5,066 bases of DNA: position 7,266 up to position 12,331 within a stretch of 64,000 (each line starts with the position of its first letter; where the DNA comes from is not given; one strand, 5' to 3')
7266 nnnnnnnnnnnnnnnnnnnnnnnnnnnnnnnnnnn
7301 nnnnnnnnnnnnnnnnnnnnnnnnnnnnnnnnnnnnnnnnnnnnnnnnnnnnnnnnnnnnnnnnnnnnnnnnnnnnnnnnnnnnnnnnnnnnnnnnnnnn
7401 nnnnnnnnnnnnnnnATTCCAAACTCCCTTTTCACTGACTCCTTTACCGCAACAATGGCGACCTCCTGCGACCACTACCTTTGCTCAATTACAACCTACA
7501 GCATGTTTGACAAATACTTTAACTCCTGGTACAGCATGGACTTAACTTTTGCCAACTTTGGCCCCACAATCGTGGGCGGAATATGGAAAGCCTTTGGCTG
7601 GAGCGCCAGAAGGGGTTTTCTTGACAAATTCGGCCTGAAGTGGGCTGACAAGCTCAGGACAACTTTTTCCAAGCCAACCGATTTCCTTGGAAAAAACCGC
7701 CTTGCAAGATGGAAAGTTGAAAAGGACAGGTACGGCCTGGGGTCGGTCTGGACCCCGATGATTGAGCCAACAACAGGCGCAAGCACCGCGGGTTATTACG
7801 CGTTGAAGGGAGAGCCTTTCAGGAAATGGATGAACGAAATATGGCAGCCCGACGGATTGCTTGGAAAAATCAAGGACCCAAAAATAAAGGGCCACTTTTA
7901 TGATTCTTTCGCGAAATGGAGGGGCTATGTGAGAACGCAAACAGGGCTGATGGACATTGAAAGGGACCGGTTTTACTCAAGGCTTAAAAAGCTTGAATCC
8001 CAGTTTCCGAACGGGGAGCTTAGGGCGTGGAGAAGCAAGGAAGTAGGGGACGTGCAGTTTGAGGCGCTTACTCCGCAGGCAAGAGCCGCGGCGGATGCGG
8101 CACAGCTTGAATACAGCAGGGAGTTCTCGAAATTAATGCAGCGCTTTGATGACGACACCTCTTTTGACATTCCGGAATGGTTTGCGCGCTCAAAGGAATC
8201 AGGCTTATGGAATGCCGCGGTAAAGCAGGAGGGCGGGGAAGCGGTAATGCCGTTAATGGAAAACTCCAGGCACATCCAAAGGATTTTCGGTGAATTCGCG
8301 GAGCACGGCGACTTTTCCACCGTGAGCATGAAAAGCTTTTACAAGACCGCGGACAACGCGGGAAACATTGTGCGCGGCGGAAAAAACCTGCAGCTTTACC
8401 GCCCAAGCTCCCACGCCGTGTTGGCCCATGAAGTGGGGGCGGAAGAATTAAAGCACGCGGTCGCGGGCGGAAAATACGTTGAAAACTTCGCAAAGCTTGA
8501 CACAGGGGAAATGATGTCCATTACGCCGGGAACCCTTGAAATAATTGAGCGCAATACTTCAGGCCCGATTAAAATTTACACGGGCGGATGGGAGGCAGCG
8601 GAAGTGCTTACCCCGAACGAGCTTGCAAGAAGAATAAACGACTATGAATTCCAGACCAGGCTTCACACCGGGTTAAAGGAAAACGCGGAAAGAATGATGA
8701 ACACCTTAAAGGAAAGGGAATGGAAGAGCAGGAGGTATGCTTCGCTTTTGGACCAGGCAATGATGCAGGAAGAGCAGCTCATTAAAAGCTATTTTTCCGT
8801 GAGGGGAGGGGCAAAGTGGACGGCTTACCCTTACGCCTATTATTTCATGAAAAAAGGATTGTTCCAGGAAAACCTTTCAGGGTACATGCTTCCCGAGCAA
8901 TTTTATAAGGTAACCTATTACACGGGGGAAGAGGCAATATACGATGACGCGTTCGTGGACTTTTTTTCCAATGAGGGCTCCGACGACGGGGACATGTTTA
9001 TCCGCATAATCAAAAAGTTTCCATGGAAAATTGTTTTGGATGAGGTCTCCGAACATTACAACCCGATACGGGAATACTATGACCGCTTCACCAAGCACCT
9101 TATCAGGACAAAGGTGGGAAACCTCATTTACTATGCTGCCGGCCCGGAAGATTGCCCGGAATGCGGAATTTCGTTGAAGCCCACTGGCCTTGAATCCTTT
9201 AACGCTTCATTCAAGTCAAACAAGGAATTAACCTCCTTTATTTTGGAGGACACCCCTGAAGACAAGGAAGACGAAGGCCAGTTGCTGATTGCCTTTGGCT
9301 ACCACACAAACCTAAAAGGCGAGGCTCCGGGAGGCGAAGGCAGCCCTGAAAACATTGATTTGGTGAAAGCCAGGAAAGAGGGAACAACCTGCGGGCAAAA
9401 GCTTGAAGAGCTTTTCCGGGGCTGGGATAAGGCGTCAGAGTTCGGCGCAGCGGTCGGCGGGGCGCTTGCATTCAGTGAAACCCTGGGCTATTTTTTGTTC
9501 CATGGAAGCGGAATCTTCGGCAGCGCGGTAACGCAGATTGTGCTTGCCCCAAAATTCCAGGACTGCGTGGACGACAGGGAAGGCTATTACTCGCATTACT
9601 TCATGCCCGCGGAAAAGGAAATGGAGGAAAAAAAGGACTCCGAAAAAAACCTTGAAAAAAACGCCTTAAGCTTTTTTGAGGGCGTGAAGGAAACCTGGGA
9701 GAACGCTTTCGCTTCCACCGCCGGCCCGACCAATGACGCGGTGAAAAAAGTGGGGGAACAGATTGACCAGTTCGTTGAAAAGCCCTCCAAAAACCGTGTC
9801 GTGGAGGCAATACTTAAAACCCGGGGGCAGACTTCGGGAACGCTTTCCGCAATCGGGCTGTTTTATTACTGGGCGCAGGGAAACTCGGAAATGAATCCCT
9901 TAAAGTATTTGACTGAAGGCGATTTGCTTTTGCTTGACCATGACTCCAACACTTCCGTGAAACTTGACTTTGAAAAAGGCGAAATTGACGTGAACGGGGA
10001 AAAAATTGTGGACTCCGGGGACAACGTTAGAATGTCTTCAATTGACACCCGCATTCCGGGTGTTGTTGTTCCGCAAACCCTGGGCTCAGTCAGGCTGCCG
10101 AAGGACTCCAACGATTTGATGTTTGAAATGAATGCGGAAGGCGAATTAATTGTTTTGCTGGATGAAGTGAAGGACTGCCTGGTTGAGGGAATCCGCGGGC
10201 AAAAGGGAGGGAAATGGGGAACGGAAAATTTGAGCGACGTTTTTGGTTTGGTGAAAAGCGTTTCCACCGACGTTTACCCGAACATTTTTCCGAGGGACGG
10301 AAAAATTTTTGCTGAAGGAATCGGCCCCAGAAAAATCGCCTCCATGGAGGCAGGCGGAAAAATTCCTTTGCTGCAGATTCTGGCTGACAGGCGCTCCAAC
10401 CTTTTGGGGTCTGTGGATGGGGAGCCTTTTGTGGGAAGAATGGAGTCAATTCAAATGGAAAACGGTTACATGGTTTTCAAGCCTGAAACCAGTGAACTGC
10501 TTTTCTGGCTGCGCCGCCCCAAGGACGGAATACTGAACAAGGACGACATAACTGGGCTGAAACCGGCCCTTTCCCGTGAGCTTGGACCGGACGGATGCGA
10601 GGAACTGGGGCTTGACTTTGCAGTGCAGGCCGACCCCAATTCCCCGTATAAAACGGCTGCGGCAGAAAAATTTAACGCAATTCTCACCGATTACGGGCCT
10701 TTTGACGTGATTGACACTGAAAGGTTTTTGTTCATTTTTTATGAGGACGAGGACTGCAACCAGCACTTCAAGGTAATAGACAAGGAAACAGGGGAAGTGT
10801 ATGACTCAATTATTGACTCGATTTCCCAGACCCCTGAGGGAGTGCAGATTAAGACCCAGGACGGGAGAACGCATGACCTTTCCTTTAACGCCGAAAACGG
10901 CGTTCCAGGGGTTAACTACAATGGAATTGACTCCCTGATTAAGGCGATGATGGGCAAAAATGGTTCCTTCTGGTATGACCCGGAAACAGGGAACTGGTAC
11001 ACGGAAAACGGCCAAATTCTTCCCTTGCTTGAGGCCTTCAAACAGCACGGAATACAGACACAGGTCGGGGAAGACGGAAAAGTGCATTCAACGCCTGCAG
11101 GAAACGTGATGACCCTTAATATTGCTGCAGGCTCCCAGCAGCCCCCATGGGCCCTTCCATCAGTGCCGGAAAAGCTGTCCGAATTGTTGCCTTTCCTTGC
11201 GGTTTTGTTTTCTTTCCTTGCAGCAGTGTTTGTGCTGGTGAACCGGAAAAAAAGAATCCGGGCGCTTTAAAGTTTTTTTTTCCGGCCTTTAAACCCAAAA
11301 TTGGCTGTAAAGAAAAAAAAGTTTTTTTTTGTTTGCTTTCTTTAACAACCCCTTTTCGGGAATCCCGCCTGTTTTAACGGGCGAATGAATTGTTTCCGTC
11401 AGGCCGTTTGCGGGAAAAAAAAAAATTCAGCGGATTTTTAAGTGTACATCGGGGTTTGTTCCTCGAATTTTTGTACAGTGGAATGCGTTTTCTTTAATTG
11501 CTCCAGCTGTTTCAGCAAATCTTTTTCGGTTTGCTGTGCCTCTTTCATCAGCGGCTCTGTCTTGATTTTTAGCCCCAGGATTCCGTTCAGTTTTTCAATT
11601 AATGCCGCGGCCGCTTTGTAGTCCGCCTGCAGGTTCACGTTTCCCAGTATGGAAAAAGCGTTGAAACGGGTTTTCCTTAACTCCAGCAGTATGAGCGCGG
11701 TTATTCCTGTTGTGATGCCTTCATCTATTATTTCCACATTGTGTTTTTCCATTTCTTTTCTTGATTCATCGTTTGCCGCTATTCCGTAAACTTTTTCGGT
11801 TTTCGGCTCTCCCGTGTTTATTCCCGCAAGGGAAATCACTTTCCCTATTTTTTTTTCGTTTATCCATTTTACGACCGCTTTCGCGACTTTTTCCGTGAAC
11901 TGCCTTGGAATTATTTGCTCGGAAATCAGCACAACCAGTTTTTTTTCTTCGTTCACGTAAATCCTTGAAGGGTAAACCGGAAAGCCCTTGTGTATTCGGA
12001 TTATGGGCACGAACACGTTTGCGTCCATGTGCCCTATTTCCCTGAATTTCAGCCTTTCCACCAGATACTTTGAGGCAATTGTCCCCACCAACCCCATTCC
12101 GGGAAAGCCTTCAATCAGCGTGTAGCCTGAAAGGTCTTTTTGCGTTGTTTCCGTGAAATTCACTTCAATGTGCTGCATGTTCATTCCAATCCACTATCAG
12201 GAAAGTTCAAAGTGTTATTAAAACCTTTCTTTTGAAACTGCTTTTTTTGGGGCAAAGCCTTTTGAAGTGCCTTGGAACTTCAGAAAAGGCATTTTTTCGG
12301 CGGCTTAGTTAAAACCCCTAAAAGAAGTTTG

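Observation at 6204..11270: Orphan 1508-aa sequon-rich surface protein with a dedicated upstream membrane protein and a strong TATA promoter.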

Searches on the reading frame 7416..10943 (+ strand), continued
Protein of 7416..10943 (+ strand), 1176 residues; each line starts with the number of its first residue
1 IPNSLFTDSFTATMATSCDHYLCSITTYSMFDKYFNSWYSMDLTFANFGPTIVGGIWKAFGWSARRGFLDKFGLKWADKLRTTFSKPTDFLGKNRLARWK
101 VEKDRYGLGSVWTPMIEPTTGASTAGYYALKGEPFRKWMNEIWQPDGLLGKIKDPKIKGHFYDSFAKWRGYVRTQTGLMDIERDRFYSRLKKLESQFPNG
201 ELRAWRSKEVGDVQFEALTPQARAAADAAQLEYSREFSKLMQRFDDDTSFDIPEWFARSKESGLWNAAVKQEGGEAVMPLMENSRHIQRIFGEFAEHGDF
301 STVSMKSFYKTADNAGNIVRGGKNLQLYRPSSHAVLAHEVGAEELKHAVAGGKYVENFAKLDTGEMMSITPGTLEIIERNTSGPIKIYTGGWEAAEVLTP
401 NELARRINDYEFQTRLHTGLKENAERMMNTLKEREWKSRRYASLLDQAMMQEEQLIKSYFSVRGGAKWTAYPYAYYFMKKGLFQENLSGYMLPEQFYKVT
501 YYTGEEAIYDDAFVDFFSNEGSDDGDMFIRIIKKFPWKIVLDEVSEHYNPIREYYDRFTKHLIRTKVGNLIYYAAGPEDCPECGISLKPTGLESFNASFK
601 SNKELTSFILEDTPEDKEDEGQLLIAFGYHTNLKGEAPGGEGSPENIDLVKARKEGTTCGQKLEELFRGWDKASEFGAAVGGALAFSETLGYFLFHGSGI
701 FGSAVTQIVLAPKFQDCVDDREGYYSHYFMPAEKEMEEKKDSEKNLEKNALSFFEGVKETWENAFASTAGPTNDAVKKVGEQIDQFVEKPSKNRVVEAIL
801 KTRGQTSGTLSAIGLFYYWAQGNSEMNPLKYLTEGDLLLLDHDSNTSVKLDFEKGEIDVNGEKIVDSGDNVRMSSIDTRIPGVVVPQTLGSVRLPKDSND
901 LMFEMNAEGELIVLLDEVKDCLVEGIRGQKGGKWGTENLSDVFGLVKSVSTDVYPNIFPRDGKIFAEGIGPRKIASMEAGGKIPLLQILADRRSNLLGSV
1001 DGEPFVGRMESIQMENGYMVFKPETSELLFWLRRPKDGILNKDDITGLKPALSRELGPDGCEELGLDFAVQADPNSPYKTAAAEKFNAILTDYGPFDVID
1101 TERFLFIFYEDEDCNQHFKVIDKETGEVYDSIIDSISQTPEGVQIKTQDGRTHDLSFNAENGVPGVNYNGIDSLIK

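Call 96: list_cluster_members(proteins=[P0114, P0115, P0116, P0120, P0132, P0138, P0141, P0144, P0146, P0150])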
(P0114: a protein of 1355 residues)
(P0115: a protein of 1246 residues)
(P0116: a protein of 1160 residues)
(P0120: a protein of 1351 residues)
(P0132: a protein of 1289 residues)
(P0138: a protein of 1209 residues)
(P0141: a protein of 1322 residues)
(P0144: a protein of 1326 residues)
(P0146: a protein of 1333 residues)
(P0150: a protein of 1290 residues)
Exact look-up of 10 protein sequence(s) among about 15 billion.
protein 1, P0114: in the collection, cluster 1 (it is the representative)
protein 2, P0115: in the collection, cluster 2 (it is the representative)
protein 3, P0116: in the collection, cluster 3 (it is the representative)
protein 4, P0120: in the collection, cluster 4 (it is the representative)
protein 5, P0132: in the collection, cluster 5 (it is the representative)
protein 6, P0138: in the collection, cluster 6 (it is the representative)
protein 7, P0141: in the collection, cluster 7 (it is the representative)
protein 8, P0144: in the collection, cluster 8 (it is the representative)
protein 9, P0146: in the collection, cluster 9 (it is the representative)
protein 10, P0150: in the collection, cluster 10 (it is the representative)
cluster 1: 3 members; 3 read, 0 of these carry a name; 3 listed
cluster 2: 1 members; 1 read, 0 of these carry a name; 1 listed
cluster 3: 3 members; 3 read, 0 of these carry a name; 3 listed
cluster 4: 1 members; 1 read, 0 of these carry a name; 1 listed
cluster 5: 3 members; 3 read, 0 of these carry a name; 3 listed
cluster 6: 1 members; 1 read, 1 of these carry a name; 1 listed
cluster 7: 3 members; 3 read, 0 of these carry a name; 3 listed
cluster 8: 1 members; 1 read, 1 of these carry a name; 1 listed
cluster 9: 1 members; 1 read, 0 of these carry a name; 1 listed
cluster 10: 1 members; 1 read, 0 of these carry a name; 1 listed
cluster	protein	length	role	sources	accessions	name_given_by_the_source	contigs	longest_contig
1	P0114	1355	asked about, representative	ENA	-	-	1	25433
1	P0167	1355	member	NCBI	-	-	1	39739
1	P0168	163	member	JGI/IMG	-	-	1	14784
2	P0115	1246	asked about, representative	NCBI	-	-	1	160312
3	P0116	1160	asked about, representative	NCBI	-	-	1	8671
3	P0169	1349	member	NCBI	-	-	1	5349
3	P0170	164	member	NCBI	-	-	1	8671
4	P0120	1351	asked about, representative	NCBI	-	-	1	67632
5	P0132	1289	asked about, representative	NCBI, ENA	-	-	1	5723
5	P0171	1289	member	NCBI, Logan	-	-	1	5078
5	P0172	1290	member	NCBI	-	-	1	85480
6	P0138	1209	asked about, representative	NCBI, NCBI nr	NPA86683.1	MAG: hypothetical protein GXO00_01620 [Candidatus Diapherotrites archaeon] | hypothetical protein [Candidatus Diapherotrites archaeon]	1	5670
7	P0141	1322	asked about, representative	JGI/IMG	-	-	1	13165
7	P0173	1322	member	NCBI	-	-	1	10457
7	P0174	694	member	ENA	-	-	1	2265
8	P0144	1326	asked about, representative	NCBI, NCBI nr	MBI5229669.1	hypothetical protein HY991_06175 [Candidatus Micrarchaeota archaeon] | hypothetical protein [Candidatus Micrarchaeota archaeon]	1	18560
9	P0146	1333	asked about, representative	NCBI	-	-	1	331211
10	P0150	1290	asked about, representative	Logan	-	-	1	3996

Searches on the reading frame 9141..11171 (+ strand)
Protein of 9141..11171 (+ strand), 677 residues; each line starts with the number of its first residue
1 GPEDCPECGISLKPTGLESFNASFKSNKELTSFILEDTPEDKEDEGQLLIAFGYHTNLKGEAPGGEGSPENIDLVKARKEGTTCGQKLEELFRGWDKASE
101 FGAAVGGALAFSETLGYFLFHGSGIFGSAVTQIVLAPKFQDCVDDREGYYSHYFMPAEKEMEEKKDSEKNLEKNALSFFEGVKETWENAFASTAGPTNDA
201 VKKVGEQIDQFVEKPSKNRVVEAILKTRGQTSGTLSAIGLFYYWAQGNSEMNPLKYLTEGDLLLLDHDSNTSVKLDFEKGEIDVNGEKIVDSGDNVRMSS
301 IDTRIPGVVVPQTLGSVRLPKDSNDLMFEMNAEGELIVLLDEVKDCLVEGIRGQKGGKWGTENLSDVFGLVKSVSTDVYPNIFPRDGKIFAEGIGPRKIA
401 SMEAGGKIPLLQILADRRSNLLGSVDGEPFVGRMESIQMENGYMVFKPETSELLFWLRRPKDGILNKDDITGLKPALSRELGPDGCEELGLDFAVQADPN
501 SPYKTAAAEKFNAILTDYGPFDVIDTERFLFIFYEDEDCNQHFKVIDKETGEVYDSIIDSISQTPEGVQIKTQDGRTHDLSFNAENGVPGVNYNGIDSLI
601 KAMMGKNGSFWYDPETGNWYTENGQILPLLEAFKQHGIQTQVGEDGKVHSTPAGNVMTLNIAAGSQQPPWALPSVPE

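Call 34: predict_structure(alignment_id=A3)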
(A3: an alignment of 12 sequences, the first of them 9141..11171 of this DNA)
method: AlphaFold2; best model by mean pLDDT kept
length: 677 residues; sequences in the alignment: 12
mean_pLDDT: 65.1   pTM: 0.58
mean pLDDT of the five models: 65.1, 64.1, 60.4, 57.9, 56.3
residues with pLDDT >= 90: 138; 70-90: 206; 50-70: 84; < 50: 249
segments of 3 or more residues with pLDDT < 50: 1-19, 26-74, 95-134, 145-180, 193-201, 203-205, 210-231, 237-248, 267-269, 630-677
pLDDT, mean of each block of 10 residues (from residue 1): 39 41 46 33 35 35 33 51 58 50 43 41 37 50 45 34 35 40 52 47 47 41 37 46 42 75 58 78 75 85 68 89 90 94 89 75 88 85 85 71 78 94 82 92 91 90 88 89 81 90 90 86 88 89 85 88 93 95 92 93 84 85 71 28 33 25 25 24
secondary structure, 60 per line:
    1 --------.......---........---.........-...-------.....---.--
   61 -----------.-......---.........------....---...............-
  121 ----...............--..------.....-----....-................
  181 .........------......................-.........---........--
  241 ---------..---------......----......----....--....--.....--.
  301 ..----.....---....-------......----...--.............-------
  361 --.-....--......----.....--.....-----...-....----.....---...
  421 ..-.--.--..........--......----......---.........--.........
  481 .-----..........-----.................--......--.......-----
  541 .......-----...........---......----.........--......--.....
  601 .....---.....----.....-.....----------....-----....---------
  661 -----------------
elements in order (helices of 4 or more, strands of 3 or more residues): E9-15 E19-26 E30-38 E50-54 H74-79 H84-91 H98-101 H105-119 H125-139 E150-154 H160-163 H165-189 H196-217 E219-227 E231-238 E261-266 E271-276 E281-284 E287-290 H293-297 E300-302 E307-311 E315-318 E326-331 E336-338 H341-353 H365-368 E371-376 E381-385 E388-392 E398-400 H402-405 E410-414 E418-422 E430-439 E442-447 E452-457 E464-466 E472-481 E487-496 H502-518 E521-526 E529-535 E541-547 E553-563 E567-572 E577-585 E588-593 E596-605 E609-613 E618-622 E624-628 E639-642 E648-651

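Call 56: fold_search(model_id=the predicted structure, library=pdb)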
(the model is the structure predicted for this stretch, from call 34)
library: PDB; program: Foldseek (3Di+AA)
matches with E <= 10: 462; with E <= 0.001: 3
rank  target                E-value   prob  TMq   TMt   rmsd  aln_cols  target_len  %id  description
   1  7mqa_LT               1.8e-04  0.38  0.10  0.08  29.1       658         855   10  Cryo-EM structure of the human SSU processome, state post-A1 (released 2021-09-22)
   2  7on7_A                8.7e-04  0.21  0.07  0.13  20.6       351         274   12  Crystal structure of the computationally designed SAKe6BE-L2 protein (released 2022-12-14)
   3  7ona                  9.2e-04  0.30  0.08  0.14  18.8       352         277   11  Crystal structure of the computationally designed SAKe6AC protein (released 2022-12-14)
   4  2qr5_A                1.2e-03  0.18  0.07  0.08  21.1       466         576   10  Aeropyrum pernix acylaminoacyl peptidase, H367A mutant (released 2008-05-20)
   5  9s6b_C                1.3e-03  0.28  0.08  0.09  21.7       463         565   10  Aeropyrum pernix acylaminoacyl peptidase co-crystallized with meropenem. (released 2025-10-22)
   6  1ve6_A                1.9e-03  0.18  0.07  0.08  21.7       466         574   11  Crystal structure of an acylpeptide hydrolase/esterase from Aeropyrum pernix K1 (released 2004-11-02)
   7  7mq8_LT               2.0e-03  0.14  0.07  0.06  21.8       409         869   10  Cryo-EM structure of the human SSU processome, state pre-A1 (released 2021-09-22)
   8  9exf_C                3.4e-03  0.20  0.07  0.12  19.8       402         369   10  Crystal structure of Yeast Clathrin Heavy Chain N-terminal domain bound to YAP1801 peptide (LIDM) (released 2024-11-13)
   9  9xrl_k                3.6e-03  0.14  0.07  0.09  21.6       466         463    8  Structure of mouse cytoplasmic lattice (CPL) repeating unit (released 2026-03-18)
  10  2fkj_A                5.5e-03  0.15  0.09  0.13  29.3       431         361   11  The crystal structure of engineered OspA (released 2006-11-21)
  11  5yp4_C                5.5e-03  0.15  0.07  0.07  26.0       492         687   10  Crystal structure of dipeptidyl peptidase IV (DPP IV) with Lys-Pro from Pseudoxanthomonas mexicana WO24 (released 2018-02-21)
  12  3o4j_A                6.8e-03  0.14  0.08  0.09  22.2       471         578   10  Structure and Catalysis of Acylaminoacyl Peptidase (released 2010-11-17)
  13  9ext_A                8.4e-03  0.18  0.08  0.12  19.3       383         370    9  Crystal structure of Yeast Clathrin Heavy Chain N-terminal domain bound to APL2/AP-1 Beta peptide (LLDL) (released 2024-11-13)
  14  9s6b_D                8.4e-03  0.12  0.07  0.08  21.4       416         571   10  Aeropyrum pernix acylaminoacyl peptidase co-crystallized with meropenem. (released 2025-10-22)
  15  9exf_D                8.9e-03  0.13  0.07  0.11  19.9       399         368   10  Crystal structure of Yeast Clathrin Heavy Chain N-terminal domain bound to YAP1801 peptide (LIDM) (released 2024-11-13)
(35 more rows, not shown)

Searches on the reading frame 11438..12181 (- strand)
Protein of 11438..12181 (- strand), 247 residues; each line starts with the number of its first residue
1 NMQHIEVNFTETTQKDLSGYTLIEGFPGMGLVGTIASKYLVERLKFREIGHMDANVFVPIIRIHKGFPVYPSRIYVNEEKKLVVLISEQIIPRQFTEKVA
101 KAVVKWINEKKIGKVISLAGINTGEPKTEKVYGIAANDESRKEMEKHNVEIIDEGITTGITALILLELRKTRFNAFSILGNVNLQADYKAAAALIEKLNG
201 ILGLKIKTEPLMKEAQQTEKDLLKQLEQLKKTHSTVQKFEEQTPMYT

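Call 4: search_protein_families(library=pfam, proteins=[window:11438-12181:-], max_evalue=0.1)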
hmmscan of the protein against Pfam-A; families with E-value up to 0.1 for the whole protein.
window:11438-12181:- (247 aa): 1 family
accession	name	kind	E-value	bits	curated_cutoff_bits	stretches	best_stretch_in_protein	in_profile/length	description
PF09754.15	PAC2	-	1.5e-43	149.5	25.8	1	22-225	1-214/215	PAC2 family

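Call 74: search_protein_families(library=ncbifam, proteins=[window:11438-12181:-], max_evalue=0.01)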
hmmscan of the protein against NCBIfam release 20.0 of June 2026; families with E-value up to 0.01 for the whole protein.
window:11438-12181:- (247 aa): 2 families
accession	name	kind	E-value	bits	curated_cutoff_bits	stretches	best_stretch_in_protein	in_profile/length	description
TIGR00161.1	TIGR00161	hypoth_equivalog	3e-50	171.1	199.25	1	10-246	8-238/239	proteasome assembly chaperone family protein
TIGR00162.1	TIGR00162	hypoth_equivalog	1.4e-15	57.4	200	1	5-232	5-242/260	proteasome assembly chaperone family protein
